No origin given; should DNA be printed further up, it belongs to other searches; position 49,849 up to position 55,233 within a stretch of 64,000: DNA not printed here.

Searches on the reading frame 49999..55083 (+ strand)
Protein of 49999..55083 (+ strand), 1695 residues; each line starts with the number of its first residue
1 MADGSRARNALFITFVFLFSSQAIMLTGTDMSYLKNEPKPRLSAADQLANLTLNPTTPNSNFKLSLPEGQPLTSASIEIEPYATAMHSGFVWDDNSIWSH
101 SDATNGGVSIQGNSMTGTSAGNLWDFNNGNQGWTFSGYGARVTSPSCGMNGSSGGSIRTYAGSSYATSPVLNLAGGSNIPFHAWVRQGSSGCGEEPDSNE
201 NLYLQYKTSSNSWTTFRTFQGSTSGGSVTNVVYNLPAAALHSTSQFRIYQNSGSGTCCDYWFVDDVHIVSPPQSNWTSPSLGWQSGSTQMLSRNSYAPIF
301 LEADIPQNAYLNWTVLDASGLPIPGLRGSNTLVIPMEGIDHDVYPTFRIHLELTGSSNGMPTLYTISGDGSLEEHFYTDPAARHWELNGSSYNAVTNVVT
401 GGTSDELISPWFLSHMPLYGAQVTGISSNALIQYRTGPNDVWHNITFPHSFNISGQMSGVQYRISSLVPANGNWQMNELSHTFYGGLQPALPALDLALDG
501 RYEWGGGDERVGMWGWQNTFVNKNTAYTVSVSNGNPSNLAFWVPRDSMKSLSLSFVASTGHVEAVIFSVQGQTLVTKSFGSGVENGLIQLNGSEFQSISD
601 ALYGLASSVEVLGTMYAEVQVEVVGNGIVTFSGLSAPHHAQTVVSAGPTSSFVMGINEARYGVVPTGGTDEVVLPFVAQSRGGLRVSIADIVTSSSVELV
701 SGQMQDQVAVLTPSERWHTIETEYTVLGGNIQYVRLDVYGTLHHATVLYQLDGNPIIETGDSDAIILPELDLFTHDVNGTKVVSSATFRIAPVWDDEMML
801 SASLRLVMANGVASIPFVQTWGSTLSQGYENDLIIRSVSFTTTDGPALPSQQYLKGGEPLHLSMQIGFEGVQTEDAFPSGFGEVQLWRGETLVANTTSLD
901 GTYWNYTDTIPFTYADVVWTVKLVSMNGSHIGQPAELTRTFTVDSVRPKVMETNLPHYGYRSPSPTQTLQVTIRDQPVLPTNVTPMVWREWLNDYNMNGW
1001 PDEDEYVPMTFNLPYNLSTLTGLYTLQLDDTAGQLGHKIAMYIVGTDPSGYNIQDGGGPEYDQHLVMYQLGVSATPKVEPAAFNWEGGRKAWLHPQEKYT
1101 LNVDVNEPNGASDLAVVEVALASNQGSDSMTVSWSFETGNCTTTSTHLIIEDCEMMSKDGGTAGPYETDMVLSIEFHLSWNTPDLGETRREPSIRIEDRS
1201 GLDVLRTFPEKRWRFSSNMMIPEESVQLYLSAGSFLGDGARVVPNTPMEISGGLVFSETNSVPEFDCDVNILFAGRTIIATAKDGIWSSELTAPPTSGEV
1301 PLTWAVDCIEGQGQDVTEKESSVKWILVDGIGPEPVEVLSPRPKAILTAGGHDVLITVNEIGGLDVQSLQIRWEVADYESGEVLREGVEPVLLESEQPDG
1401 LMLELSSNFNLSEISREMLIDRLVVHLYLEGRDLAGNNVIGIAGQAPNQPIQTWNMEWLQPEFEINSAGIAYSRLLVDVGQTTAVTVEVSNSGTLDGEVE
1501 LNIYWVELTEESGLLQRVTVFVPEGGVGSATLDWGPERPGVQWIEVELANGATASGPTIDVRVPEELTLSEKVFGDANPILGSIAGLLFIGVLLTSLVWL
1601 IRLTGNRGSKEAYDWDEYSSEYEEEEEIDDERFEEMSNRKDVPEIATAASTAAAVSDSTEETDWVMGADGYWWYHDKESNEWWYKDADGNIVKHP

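Call 81: search_protein_families(library=pfam, proteins=[window:49999-55083:+], max_evalue=0.00001)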
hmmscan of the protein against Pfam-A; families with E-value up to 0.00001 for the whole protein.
window:49999-55083:+ (1695 aa): 1 family
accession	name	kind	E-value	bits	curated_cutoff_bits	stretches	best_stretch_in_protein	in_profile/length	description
PF21471.3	Reelin_subrepeat-B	-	7.3e-08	32.7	27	1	162-268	23-126/127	Reelin subrepeat B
